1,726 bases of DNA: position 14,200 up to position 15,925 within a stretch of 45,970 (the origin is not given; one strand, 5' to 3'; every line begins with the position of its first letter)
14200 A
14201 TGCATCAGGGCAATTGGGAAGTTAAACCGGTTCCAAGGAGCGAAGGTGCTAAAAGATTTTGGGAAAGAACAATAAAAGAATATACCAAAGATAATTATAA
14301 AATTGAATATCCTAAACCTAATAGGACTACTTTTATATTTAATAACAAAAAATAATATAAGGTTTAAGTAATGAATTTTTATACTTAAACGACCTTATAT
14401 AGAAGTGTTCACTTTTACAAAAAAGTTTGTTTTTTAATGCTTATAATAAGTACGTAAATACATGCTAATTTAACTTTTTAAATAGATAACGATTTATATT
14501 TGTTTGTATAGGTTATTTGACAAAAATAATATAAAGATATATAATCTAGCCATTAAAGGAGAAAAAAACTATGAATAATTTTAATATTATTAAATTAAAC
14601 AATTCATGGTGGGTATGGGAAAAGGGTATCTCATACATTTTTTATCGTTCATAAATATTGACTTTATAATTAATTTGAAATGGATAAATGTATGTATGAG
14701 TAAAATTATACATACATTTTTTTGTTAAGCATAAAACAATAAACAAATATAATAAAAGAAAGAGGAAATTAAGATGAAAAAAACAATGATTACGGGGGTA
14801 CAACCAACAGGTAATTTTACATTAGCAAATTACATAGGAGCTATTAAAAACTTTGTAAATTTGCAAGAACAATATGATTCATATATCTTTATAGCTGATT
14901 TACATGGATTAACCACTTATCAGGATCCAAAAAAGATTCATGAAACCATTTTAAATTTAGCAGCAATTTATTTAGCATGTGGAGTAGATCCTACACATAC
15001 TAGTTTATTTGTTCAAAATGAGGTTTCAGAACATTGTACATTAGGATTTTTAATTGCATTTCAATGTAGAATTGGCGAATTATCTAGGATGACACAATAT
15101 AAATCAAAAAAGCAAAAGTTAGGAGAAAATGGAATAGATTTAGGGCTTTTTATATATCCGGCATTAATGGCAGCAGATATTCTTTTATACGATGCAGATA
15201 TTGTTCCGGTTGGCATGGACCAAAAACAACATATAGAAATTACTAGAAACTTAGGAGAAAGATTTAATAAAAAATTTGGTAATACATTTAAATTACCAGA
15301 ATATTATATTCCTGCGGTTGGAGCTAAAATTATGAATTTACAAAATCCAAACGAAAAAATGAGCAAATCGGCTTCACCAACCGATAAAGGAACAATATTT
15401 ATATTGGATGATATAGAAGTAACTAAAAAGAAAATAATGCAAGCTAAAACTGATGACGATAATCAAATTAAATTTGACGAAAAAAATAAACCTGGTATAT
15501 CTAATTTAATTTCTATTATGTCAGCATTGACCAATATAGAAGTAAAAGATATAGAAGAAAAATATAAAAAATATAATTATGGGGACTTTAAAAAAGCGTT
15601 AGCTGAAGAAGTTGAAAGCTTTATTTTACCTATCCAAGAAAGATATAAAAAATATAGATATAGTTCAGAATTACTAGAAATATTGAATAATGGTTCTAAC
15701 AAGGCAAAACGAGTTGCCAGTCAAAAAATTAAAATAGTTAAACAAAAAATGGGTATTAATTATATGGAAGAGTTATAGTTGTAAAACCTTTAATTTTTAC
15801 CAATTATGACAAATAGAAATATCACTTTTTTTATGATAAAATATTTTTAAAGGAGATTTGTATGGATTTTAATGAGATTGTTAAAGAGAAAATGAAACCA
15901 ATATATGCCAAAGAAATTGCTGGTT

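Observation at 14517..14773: trpS appears to be controlled by a Trp-codon leader peptide attenuator rather than a T-box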

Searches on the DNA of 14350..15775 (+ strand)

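Call 4: search_rna_families(source=window, start=14350, end=14850, threshold=evalue, max_evalue=10, show_alignments=3)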
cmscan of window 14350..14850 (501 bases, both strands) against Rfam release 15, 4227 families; matches with E-value up to 10: 4.
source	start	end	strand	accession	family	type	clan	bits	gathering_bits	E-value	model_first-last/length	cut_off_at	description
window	14679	14726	+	RF01606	plasmodium_snoR31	Gene; snRNA; snoRNA; HACA-box;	-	20.6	60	2.8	92-139/145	no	small nucleolar RNA snoR31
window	14680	14725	+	RF04154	mir-1277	Gene; miRNA;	-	19.3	81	0.74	14-63/78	no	mir-1277 microRNA precursor family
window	14684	14716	+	RF04217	mir-297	Gene; miRNA;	-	18.5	90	1.6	1-71/71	no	mir-297 microRNA precursor family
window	14689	14721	-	RF04217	mir-297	Gene; miRNA;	-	15.7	90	7.7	1-71/71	no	mir-297 microRNA precursor family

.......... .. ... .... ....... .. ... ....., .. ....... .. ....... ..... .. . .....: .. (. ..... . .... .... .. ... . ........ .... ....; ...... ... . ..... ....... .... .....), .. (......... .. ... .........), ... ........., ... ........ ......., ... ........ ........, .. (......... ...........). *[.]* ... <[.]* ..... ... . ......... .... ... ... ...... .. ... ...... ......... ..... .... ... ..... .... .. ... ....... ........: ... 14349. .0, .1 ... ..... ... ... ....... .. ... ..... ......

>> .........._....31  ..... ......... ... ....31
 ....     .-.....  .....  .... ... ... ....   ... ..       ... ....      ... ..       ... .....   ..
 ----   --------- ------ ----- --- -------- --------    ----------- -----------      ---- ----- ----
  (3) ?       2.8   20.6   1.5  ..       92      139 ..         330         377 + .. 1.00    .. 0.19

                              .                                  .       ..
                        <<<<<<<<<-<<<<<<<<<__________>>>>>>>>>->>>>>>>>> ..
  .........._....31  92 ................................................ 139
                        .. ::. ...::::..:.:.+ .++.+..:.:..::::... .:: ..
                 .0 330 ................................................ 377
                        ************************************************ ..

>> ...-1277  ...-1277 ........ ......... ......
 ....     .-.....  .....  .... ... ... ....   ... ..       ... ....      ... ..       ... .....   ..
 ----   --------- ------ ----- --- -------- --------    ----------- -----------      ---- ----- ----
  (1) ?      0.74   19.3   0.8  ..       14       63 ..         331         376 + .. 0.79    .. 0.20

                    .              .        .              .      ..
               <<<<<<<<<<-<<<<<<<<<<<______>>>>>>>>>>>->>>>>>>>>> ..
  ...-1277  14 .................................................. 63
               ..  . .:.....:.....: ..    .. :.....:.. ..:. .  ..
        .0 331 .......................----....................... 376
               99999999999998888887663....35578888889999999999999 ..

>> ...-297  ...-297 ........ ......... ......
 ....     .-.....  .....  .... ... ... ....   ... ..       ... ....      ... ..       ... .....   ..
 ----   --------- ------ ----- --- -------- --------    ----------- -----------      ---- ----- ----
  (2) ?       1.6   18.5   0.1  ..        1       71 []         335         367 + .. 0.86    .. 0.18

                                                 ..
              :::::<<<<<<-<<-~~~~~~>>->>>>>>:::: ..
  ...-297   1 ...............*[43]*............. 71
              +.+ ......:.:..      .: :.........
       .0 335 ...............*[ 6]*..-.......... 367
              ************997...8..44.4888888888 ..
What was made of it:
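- On Proteobacterial Trp leader (RF00513) and other Rfam leader families: Only spurious miRNA or snoRNA hairpin hits (E 0.7-8) on the terminator (call 4).
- There is no RF00230 hit even at E<=10 on a 501-nt search (call 4).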

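Call 11: search_rna_families(sources=[L001, L002, L003, L004, L005, L006, L007, L008, L009], threshold=gathering)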
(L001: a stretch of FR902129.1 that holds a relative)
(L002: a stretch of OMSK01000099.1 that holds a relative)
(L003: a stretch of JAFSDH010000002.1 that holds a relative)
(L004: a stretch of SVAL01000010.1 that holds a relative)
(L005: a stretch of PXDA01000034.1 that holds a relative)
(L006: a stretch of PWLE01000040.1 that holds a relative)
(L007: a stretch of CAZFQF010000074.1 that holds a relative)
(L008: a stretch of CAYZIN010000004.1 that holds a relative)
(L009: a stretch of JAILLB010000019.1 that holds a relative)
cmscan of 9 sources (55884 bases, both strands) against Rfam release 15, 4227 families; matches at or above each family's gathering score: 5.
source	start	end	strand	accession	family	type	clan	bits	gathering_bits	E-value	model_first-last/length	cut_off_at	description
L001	2665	2892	+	RF00230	T-box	Cis-reg; leader;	-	102.6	93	1.5e-21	1-219/219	no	T-box leader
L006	2764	2968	+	RF00230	T-box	Cis-reg; leader;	-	102.4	93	1.6e-21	1-219/219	no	T-box leader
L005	2778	2971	+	RF00230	T-box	Cis-reg; leader;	-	97.3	93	3.2e-20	1-219/219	no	T-box leader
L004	2674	2891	+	RF00230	T-box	Cis-reg; leader;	-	96.1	93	6.8e-20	1-219/219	no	T-box leader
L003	2680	2897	+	RF00230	T-box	Cis-reg; leader;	-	95.9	93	7.5e-20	1-219/219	no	T-box leader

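Call 14: search_rna_families(sources=[L017, L018, L019, L020, L021, L022, L023, L025, L026, L027, L029, L039, L007, L002], threshold=gathering)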
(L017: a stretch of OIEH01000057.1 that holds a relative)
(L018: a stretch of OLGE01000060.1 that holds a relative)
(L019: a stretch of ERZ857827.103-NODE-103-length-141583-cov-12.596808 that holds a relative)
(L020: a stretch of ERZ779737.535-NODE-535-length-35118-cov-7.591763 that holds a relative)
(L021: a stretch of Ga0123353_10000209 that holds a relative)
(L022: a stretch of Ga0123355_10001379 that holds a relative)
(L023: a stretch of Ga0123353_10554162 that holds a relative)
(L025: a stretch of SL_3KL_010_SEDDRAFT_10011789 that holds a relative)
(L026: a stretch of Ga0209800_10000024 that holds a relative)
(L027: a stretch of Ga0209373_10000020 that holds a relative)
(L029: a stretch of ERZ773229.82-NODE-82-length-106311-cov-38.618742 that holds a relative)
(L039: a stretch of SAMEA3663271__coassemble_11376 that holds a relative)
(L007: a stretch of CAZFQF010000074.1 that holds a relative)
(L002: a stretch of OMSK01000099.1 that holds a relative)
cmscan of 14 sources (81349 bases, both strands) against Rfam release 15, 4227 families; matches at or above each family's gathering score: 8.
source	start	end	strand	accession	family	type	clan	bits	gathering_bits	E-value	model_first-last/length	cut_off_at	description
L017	2665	2892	+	RF00230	T-box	Cis-reg; leader;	-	102.6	93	2.1e-21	1-219/219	no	T-box leader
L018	2665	2892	+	RF00230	T-box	Cis-reg; leader;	-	102.6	93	2.1e-21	1-219/219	no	T-box leader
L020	2665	2892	+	RF00230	T-box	Cis-reg; leader;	-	102.6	93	2.1e-21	1-219/219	no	T-box leader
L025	239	443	+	RF00230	T-box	Cis-reg; leader;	-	102.4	93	2.4e-21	1-219/219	no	T-box leader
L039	1371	1598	+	RF00230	T-box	Cis-reg; leader;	-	100.7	93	6.5e-21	1-219/219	no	T-box leader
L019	2665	2892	+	RF00230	T-box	Cis-reg; leader;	-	100.1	93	9.1e-21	1-219/219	no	T-box leader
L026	2701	2913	+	RF00230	T-box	Cis-reg; leader;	-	95.7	93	1.2e-19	1-219/219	no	T-box leader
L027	2701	2913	+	RF00230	T-box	Cis-reg; leader;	-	95.7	93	1.2e-19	1-219/219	no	T-box leader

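Call 45: search_rna_families(sources=[L044, L045, L046, L047, L049, L050, L051, L052, L053, L054], threshold=gathering)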
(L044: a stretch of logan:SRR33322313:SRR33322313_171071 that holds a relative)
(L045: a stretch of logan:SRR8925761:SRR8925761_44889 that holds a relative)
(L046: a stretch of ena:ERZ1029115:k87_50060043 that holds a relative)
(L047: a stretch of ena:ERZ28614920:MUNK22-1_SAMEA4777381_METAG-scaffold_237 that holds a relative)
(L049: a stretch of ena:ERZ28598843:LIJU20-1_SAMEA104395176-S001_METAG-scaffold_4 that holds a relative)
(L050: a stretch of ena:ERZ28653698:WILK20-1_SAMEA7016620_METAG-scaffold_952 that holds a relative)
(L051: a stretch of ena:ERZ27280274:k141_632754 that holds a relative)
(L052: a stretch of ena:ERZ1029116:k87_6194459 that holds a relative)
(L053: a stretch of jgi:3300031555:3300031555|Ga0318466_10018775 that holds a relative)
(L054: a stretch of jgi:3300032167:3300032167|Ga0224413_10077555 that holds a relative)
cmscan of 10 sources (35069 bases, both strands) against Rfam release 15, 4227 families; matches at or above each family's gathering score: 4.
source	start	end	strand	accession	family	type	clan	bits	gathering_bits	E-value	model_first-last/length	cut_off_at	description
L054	15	233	+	RF00230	T-box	Cis-reg; leader;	-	104.9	93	2.3e-22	1-219/219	no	T-box leader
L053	13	233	+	RF00230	T-box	Cis-reg; leader;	-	102.2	93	1.1e-21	1-219/219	no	T-box leader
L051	1175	1394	+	RF00230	T-box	Cis-reg; leader;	-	94.4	93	1.2e-19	1-219/219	no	T-box leader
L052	586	805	+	RF00230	T-box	Cis-reg; leader;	-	94.4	93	1.2e-19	1-219/219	no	T-box leader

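Call 47: search_rna_families(sources=[L007, L044, L045, L022, L046, L047, L049], threshold=evalue, max_evalue=0.01)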
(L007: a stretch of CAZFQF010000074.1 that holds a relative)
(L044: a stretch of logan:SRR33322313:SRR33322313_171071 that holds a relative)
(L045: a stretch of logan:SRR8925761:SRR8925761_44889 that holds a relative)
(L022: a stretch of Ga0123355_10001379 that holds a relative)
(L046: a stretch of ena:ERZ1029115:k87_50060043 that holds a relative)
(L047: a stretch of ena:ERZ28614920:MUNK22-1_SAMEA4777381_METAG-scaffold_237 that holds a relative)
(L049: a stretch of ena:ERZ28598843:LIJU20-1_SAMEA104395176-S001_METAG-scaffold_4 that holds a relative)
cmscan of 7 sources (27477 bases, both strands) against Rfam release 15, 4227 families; matches with E-value up to 0.01: 4.
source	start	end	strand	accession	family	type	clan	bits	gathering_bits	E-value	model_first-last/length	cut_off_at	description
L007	2679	2897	+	RF00230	T-box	Cis-reg; leader;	-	85.3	93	2e-17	1-219/219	no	T-box leader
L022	2750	2959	+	RF00230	T-box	Cis-reg; leader;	-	80.6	93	3.2e-16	1-219/219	no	T-box leader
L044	1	204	+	RF00230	T-box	Cis-reg; leader;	-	70.6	93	1.2e-13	10-219/219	5'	T-box leader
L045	1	172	+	RF00230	T-box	Cis-reg; leader;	-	55.3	93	1e-09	51-219/219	5'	T-box leader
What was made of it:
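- The same model finds divergent or truncated T-boxes in relatives at 55-105 bits (calls 11, 47).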

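Call 53: search_rna_families(sources=[L055, L056, L057], threshold=evalue, max_evalue=0.01)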
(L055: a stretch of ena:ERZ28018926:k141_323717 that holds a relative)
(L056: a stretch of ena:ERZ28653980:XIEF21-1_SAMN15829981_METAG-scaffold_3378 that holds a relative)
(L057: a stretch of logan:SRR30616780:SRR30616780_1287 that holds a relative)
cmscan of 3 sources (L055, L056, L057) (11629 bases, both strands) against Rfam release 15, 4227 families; matches with E-value up to 0.01: 3.
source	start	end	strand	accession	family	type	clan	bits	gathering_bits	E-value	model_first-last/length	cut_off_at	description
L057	1196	1401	+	RF00230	T-box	Cis-reg; leader;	-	100.7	93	9.3e-22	1-219/219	no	T-box leader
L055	16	236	+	RF00230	T-box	Cis-reg; leader;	-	99.1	93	2.3e-21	1-219/219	no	T-box leader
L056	16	236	+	RF00230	T-box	Cis-reg; leader;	-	99.1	93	2.3e-21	1-219/219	no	T-box leader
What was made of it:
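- On T-box riboswitch (RF00230): Relatives score 55-105 bits with the same model (calls 11, 14, 45, 47, 53).
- Closest known: T-box riboswitch. Same: It is what about 14 related lineages carry (calls 11, 14, 45, 47, 53).
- About 14 related TrpS lineages have a T-box at this position (calls 11, 14, 45, 47, 53).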
